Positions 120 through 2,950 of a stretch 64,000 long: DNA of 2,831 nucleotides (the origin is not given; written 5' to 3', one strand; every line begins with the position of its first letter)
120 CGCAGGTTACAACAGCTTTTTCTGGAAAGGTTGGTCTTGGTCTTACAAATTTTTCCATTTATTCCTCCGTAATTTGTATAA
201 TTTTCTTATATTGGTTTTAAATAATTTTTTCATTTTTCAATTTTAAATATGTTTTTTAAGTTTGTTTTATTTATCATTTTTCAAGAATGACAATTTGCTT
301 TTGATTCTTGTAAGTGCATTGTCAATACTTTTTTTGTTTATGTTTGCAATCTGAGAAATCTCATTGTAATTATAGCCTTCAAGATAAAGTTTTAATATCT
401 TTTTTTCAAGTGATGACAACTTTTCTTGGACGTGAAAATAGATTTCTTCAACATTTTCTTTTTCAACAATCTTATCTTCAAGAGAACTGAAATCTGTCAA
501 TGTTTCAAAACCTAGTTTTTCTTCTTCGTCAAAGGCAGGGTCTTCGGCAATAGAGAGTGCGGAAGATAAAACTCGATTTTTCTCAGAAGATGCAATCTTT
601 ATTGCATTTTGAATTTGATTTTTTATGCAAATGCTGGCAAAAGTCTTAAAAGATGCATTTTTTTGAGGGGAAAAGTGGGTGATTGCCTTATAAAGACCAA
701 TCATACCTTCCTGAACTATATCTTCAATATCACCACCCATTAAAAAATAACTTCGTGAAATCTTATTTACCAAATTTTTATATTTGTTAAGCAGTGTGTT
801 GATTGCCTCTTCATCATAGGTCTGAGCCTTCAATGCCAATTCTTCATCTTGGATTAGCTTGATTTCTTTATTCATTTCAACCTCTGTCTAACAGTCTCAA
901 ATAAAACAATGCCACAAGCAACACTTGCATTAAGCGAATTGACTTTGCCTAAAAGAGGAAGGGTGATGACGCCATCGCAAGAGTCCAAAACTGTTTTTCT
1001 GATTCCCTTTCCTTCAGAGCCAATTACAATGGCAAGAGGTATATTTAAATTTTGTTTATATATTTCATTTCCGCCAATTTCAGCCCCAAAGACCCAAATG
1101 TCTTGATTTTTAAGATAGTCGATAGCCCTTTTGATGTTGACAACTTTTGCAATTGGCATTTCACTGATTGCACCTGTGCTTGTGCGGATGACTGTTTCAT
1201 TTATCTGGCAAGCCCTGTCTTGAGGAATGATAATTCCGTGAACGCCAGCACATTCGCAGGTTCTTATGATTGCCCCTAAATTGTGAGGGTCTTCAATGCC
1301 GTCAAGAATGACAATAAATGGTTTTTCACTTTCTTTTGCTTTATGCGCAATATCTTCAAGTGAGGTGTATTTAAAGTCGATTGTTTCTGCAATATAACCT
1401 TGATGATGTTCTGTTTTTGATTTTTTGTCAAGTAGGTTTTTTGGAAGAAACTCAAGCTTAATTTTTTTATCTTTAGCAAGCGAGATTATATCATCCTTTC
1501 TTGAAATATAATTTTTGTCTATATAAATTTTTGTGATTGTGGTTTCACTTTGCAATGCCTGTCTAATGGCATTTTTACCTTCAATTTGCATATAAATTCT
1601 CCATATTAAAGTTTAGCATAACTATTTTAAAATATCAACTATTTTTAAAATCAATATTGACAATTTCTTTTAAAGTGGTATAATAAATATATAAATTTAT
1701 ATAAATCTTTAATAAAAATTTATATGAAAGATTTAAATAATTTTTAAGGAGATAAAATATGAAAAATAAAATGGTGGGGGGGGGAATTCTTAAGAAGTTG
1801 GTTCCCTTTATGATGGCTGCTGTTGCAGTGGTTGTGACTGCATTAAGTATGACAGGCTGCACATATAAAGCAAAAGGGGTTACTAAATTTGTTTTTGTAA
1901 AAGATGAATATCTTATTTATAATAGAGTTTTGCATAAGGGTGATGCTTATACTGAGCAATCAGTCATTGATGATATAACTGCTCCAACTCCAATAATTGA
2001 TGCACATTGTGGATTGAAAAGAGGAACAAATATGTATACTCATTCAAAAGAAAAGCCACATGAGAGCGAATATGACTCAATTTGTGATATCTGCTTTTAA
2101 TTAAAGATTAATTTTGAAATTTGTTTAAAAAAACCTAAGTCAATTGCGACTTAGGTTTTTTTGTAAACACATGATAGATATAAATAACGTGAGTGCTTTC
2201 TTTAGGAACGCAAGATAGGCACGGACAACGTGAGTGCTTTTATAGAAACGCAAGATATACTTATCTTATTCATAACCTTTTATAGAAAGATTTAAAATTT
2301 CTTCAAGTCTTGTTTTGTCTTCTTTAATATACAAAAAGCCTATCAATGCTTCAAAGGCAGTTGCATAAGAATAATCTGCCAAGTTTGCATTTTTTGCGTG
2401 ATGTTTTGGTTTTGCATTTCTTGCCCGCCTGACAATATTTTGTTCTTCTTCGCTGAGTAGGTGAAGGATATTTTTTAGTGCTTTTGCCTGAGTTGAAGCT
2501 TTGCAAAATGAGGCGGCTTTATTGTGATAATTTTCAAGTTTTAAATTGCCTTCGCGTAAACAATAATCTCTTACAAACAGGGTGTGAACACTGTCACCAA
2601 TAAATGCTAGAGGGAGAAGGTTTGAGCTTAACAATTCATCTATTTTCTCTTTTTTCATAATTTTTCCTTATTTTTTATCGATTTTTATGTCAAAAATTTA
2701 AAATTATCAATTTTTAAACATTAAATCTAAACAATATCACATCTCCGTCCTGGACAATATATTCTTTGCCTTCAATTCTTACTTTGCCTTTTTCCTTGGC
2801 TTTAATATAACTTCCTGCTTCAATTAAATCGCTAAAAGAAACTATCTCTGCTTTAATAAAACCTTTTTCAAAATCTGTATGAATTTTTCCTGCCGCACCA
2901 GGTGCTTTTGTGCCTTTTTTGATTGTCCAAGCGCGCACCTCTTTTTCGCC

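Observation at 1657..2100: G9 tract inside the signal peptide of a strongly promoted lipoprotein gene: candidate ON/OFF phase switch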

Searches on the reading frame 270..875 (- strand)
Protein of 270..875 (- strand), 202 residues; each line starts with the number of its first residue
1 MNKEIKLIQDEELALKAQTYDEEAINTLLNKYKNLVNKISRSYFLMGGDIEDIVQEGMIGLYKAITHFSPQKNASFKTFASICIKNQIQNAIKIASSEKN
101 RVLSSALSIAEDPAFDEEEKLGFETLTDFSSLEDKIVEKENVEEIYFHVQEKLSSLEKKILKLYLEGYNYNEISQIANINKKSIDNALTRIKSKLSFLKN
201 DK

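Call 24: find_encoding_contigs(protein=window:270-875:-, flank=3000, max_places=10)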
Protein window:270-875:- (202 aa): 2 contigs read that carry it; 1 place shown.
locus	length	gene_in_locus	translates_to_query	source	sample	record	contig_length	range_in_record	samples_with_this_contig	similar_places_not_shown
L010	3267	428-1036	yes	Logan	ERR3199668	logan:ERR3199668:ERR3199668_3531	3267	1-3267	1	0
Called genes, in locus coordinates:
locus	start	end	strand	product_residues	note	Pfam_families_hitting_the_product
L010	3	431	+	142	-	?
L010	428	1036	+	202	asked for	PF04542:Sigma70_r2, PF08281:Sigma70_r4_2 (weak)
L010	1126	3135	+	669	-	PF09334:tRNA-synt_1g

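Call 31: search_protein_families(library=pfam, proteins=[window:270-875:-], max_evalue=0.01)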
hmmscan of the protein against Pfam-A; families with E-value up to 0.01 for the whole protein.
window:270-875:- (202 aa): 4 families
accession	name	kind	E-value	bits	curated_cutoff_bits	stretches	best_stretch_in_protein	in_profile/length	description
PF04542.20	Sigma70_r2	-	3e-15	56.2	24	1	28-93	1-66/71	Sigma-70 region 2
PF08281.18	Sigma70_r4_2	-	1.9e-06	27.8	25.7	1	151-195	9-54/54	Sigma-70, region 4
PF00196.25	GerE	-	0.00014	21.9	23.5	1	152-195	2-45/57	Bacterial regulatory proteins, luxR family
PF12645.13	HTH_16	-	0.0012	19.4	22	1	12-56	2-52/65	Helix-turn-helix domain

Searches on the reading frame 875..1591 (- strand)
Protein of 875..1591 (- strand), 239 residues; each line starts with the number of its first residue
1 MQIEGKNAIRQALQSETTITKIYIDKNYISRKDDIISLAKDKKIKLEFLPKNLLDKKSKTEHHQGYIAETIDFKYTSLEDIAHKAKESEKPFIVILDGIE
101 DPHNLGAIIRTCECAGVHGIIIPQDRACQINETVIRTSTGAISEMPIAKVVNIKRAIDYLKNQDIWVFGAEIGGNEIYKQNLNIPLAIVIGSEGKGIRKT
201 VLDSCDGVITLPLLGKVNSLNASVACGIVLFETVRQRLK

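Call 15: find_encoding_contigs(protein=window:875-1591:-, flank=3000, max_places=10)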
Protein window:875-1591:- (239 aa): no gene with exactly this product is on record in the collection.
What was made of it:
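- Tried and rejected: Exact look-up of the window's RlmB protein: not on record (call 15).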

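Call 31: search_protein_families(library=pfam, proteins=[window:875-1591:-], max_evalue=0.01)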
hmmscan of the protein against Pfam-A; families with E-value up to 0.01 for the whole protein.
window:875-1591:- (239 aa): 2 families
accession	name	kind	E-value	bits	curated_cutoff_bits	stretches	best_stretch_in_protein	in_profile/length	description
PF00588.24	SpoU_methylase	-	3.8e-42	144.2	29.7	1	92-231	2-142/142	SpoU rRNA Methylase family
PF08032.17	SpoU_sub_bind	-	2.8e-15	56.8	22.8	1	3-74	2-74/76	RNA 2'-O ribose methyltransferase substrate binding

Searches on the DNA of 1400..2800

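Call 36: search_rna_families(source=window, start=1400, end=2800, threshold=evalue, max_evalue=1)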
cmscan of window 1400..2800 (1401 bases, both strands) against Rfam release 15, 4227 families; matches with E-value up to 1: 2.
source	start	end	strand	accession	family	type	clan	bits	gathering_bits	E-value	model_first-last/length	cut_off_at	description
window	1404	1455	+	RF00066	U7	Gene; snRNA;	-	19.2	34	0.25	1-62/62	no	U7 small nuclear RNA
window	2130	2185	-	RF02503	Atu_C9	Gene; sRNA;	-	18.1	40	0.032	137-192/192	no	Rhizobiales sRNA Atu_C9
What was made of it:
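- Tried and rejected: Rfam scan of 1400-2800: nothing meaningful, so no riboswitch or leader RNA was found in the 68-nt 5' UTR (call 36).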

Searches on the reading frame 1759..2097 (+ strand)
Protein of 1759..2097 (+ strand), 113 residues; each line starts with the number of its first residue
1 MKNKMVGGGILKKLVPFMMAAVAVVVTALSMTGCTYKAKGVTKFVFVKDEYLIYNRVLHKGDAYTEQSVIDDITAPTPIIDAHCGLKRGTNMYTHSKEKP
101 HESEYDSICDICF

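Call 7: find_homologous_proteins(query=window:1759-2097:+, max_evalue=0.01)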
Query window:1759-2097:+ (113 aa): 2 proteins with E <= 0.01 among 5 candidates.
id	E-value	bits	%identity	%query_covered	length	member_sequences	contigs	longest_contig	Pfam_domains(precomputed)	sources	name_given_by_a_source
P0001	1.8e-58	213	100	85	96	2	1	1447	-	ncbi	-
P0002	9.4e-44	166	67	100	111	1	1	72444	-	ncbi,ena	-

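Call 9: find_encoding_contigs(protein=P0001, flank=10000)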
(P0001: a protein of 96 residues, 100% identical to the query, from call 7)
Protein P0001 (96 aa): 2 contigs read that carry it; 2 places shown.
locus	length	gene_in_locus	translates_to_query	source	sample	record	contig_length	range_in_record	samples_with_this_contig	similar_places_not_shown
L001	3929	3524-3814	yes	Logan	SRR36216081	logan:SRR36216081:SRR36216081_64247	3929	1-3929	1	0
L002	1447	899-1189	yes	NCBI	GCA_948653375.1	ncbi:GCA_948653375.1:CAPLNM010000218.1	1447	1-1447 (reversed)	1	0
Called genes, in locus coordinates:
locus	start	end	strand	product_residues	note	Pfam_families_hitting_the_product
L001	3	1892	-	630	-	?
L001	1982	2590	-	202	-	PF04542:Sigma70_r2, PF08281:Sigma70_r4_2 (weak)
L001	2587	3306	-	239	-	PF08032:SpoU_sub_bind, PF00588:SpoU_methylase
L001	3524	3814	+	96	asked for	-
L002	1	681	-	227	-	?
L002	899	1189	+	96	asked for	-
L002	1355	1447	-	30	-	?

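Call 10: find_encoding_contigs(protein=P0002, flank=10000)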
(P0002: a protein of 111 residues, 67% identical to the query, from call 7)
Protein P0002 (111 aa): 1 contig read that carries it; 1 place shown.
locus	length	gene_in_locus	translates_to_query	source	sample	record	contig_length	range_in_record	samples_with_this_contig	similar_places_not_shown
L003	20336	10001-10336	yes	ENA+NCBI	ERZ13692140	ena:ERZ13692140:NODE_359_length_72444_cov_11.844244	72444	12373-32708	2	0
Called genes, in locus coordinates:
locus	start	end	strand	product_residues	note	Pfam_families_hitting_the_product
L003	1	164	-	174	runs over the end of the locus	PF22751:DUF488-N3a (faint)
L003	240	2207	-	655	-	PF02518:HATPase_c, PF00204:DNA_gyraseB, PF01751:Toprim, PF00986:DNA_gyraseB_C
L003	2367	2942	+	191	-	PF04138:GtrA_DPMS_TM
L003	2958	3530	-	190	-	PF28043:KwaA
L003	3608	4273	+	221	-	-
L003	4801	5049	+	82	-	PF12844:HTH_19, PF13443:HTH_26 (weak), PF01381:HTH_3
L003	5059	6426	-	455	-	PF02127:Peptidase_M18, PF05343:Peptidase_M42 (faint)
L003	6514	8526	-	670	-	PF09334:tRNA-synt_1g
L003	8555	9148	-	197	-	PF04542:Sigma70_r2, PF08281:Sigma70_r4_2 (weak)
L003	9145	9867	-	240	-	PF08032:SpoU_sub_bind, PF00588:SpoU_methylase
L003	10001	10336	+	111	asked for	-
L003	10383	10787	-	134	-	PF00636:Ribonuclease_3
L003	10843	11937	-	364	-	PF01926:MMR_HSR1, PF02421:FeoB_N, PF06071:YchF-GTPase_C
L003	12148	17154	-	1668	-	-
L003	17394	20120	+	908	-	PF07517:SecA_DEAD, PF00270:DEAD, PF01043:SecA_PP_bind, PF21090:P-loop_SecA, PF07516:SecA_SW, PF02810:SEC-C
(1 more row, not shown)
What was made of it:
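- Tried and rejected: Recent-insertion idea: rejected, because synteny is conserved in the sister species (call 10).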

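Call 14: find_encoding_contigs(protein=window:1759-2097:+, flank=3000, max_places=10)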
Protein window:1759-2097:+ (113 aa): 3 contigs read that carry it; 2 places shown.
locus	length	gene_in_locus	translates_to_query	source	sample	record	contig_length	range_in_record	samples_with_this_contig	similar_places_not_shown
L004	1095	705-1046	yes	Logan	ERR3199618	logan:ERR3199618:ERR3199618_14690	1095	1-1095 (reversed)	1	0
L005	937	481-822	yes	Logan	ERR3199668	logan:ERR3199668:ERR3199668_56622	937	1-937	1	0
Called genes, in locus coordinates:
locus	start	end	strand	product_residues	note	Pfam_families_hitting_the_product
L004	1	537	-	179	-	?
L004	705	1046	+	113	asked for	-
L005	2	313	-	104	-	?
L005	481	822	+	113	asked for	-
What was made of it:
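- G9 is reproduced in two further runs (call 14).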

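Call 19: find_related_loci(query=A1, collection=genome_contigs, flank=5000)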
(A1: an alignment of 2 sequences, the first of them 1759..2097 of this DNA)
Query A1 (113 aa) in genome_contigs; peptide patterns used: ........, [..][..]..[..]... (x = any residue, [..] = any of these).
180 stretches matched a pattern; 2 encode a relative of the query (tblastn E <= 1e-3); 2 distinct loci.
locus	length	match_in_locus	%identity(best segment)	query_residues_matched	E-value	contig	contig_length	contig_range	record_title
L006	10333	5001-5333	67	1-113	3e-50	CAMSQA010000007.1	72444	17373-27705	MAG TPA_asm: uncultured Clostridia bacterium isolate ERR9465718_bin.4_metawrap_v1.3_MAG genome assembly, contig: NODE.35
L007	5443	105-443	51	1-113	9e-40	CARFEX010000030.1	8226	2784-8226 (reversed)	MAG TPA_asm: uncultured Eubacteriales bacterium isolate MGBC145026 genome assembly, contig: MGBC145026.30, whole genome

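Call 22: find_related_loci(query=A1, collection=metagenome_contigs, flank=3000)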
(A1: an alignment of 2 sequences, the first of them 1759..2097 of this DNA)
Query A1 (113 aa) in metagenome_contigs; peptide patterns used: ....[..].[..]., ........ (x = any residue, [..] = any of these).
55 stretches matched a pattern; 1 encode a relative of the query (tblastn E <= 1e-3); 1 distinct loci.
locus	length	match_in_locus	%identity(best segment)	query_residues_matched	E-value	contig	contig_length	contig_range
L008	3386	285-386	54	7-45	3e-7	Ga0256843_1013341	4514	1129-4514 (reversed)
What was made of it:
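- Tried and rejected: Protein-guided locus searches. genome_contigs gave only the two tract-less orthologs, L006 and L007 (call 19). metagenome_contigs gave one partial, irrelevant hit, L008 (call 22).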

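Call 31: search_protein_families(library=pfam, proteins=[window:1759-2097:+], max_evalue=0.01)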
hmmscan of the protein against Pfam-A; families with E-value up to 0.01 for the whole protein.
window:1759-2097:+ (113 aa): 0 families

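Call 50: predict_structure(alignment_id=A1)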
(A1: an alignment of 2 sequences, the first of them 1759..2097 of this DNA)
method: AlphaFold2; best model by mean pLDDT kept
length: 113 residues; sequences in the alignment: 2
mean_pLDDT: 38.0   pTM: 0.20
mean pLDDT of the five models: 38.0, 36.4, 34.4, 33.8, 30.8
residues with pLDDT >= 90: 0; 70-90: 0; 50-70: 0; < 50: 113
segments of 3 or more residues with pLDDT < 50: 1-113
pLDDT, mean of each block of 10 residues (from residue 1): 36 47 41 31 39 41 39 37 30 42 38 27
secondary structure, 60 per line:
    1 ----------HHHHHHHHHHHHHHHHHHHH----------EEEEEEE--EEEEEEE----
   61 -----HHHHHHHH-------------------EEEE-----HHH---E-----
elements in order: H11-30 E41-47 E50-56 H66-73 E93-96
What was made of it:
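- Tried and rejected: Structure prediction from 2 sequences was useless (pLDDT 38, call 50).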

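Call 53: search_protein_representatives(alignment_id=A1)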
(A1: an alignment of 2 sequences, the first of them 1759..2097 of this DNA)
Query: 2 sequences, 113 profile positions. Proteins with E-value up to 0.001 (for the whole library): 18; up to 1e-10: 8; up to 1e-30: 1. The best 18 are listed.
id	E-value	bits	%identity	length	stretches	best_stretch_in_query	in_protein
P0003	5.5e-39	148.9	-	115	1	7-113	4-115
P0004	6.1e-25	103.6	-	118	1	7-112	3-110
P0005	2.3e-24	101.8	-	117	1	7-113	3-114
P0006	5.1e-22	94.2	-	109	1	8-113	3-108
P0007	9.1e-20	87.0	-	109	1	8-113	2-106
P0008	3.5e-15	72.2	-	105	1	10-113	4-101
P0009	1.2e-13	67.3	-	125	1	8-113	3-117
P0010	1.0e-12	64.2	-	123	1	9-113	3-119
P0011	1.7e-08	50.7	-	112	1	11-113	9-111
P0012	3.5e-07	46.4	-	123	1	12-113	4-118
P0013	4.5e-07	46.1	-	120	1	10-112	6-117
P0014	4.8e-07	46.0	-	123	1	9-113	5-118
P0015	5.8e-07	45.7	-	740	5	47-95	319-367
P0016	2.4e-05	40.5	-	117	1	8-113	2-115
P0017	1.9e-04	37.6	-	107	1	12-113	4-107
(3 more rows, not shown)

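Call 56: search_protein_families(library=ncbifam, proteins=[window:1759-2097:+], max_evalue=0.1)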
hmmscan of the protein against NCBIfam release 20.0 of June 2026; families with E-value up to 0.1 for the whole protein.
window:1759-2097:+ (113 aa): 0 families
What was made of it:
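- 1759..2100 (+): Lipoprotein precursor gene, 113 aa plus stop. Signal peptide is codons 1-33 (1759-1857). The lipid-modified Cys34 codon is at 1858-1860. The mature domain is about 79 aa. No Pfam or NCBIfam match (calls 31, 56).
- On Mollicute variable lipoprotein families (Vlp, Vsa, Vpma, P78): No Pfam or NCBIfam hit (calls 31, 56).
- Tried and rejected: Pfam and NCBIfam: no family for the lipoprotein (calls 31, 56).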

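Call 59: predict_structure(alignment_id=A2)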
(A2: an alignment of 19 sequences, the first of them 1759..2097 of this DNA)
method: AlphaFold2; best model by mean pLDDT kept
length: 113 residues; sequences in the alignment: 19
mean_pLDDT: 81.4   pTM: 0.59
mean pLDDT of the five models: 81.4, 80.6, 78.7, 77.4, 76.9
residues with pLDDT >= 90: 59; 70-90: 19; 50-70: 27; < 50: 8
segments of 3 or more residues with pLDDT < 50: 1-8
pLDDT, mean of each block of 10 residues (from residue 1): 47 67 71 56 92 98 87 80 98 98 98 97
secondary structure, 60 per line:
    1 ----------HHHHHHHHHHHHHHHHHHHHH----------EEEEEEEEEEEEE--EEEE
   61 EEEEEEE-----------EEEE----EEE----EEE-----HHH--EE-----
elements in order: H11-31 E42-54 E57-67 E79-82 E87-89 E94-96

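Call 62: fold_search(model_id=the predicted structure, library=pdb)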
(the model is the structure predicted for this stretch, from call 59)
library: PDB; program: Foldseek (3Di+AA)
matches with E <= 10: 142; with E <= 0.001: 0
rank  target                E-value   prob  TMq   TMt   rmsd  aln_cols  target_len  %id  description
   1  9eh2_x                1.0e+00  0.16  0.23  0.07  15.6       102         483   13  RNA polymerase II-DSIF-SPT6-PAF1c-TFIIS-IWS1-SETD2-FACT nucleosome upstream (released 2024-12-18)
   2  9nhs_F                1.2e+00  0.08  0.20  0.10  21.2       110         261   14  Cryo-EM structure of SIWI-piRNA-target(39-nt)-GTSF1-Maelstrom-Spindle-E complex (released 2025-09-17)
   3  1w51                  2.4e+00  0.08  0.26  0.10  10.4        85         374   12  BACE (Beta Secretase) in complex with a nanomolar non-peptidic inhibitor (released 2004-09-23)
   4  5mxd_B                2.5e+00  0.04  0.18  0.07  11.7        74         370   14  BACE-1 IN COMPLEX WITH LIGAND 32397778 (released 2018-02-14)
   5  8sm0_C                2.7e+00  0.08  0.20  0.18  11.8        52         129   13  Crystal structure of human complement receptor 2 (CD21) in complex with Epstein-Barr virus major glycoprotein gp350 (released 2024-05-01)
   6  6w8u_A                2.9e+00  0.05  0.22  0.19  15.8       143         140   12  Cryo-EM of the Pyrobaculum arsenaticum pilus (released 2020-07-08)
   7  3s7m                  2.9e+00  0.04  0.19  0.07  11.8        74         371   12  Pyrazolyl and Thienyl Aminohydantoins as Potent BACE1 Inhibitors (released 2011-08-31)
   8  4pzx                  2.9e+00  0.04  0.18  0.07  12.3        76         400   10  Synthesis, Characterization and PK/PD Studies of a Series of Spirocyclic Pyranochromene BACE1 Inhibitors (released 2014-05-14)
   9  2ph8                  3.0e+00  0.04  0.18  0.07  10.9        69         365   14  Crystal Structure of Human Beta Secretase Complexed with inhibitor (released 2008-04-22)
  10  3u6a_A                3.2e+00  0.05  0.21  0.08  10.8        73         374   15  Rational Design and Synthesis of Aminopiperazinones as Beta Secretase (BACE) Inhibitors (released 2011-11-09)
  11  4bfd                  3.2e+00  0.04  0.17  0.07  11.2        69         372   13  CRYSTAL STRUCTURE OF BACE-1 IN COMPLEX WITH CHEMICAL LIGAND (released 2013-06-19)
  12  4i1c                  3.2e+00  0.04  0.17  0.07  11.1        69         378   14  Design and synthesis of thiophene dihydroisoquinolins as novel BACE-1 inhibitors (released 2013-03-06)
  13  6xcy                  3.4e+00  0.04  0.19  0.08   9.9        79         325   13  Porcine pepsin in complex with ritonavir (released 2021-06-16)
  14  2qmd_A                3.6e+00  0.04  0.19  0.07  11.5        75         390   13  Structure of BACE Bound to SCH722924 (released 2008-03-11)
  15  3in3                  3.8e+00  0.03  0.17  0.07  11.2        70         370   14  Bace1 with Compound 30 (released 2010-01-19)
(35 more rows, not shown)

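Call 66: list_cluster_members(proteins=[P0001, window:1759-2097:+])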
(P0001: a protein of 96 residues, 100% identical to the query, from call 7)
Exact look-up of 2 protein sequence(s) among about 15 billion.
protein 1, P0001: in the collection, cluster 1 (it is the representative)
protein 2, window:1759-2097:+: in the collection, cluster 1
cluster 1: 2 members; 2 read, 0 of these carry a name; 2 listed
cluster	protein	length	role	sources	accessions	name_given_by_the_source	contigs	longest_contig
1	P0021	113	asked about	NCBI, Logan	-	-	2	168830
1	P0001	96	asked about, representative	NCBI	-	-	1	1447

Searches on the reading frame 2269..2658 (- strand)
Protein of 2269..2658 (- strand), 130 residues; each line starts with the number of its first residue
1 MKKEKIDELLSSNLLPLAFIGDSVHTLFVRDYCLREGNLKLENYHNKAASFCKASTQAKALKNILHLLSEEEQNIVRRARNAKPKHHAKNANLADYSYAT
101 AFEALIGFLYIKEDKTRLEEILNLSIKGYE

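Call 23: find_encoding_contigs(protein=window:2269-2658:-, flank=3000, max_places=10)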
Protein window:2269-2658:- (130 aa): 2 contigs read that carry it; 1 place shown.
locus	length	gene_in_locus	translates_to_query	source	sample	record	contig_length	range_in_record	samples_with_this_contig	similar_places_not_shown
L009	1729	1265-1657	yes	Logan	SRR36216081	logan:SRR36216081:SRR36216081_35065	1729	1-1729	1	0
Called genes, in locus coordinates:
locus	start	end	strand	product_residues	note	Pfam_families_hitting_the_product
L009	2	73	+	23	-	?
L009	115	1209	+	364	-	PF01926:MMR_HSR1, PF02421:FeoB_N, PF06071:YchF-GTPase_C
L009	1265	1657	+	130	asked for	PF00636:Ribonuclease_3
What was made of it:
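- Tried and rejected: Look-ups of MrnC and the sigma factor returned contigs that stop short of the tract (calls 23, 24).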

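Call 31: search_protein_families(library=pfam, proteins=[window:2269-2658:-], max_evalue=0.01)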
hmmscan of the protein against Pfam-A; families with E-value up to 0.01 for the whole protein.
window:2269-2658:- (130 aa): 3 families
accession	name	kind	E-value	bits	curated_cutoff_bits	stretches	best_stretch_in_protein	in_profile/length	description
PF00636.31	Ribonuclease_3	-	3.6e-22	79.5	27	1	17-112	3-100/102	Ribonuclease III domain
PF20614.3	Mycovirus_RNAse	-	0.0019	19.3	33.9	0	17-86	1-60/77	Homologues of viral RNAse III, found in viruses infecting fungi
PF14622.11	Ribonucleas_3_3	-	0.0066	17.1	35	0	17-122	25-120/128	Ribonuclease-III-like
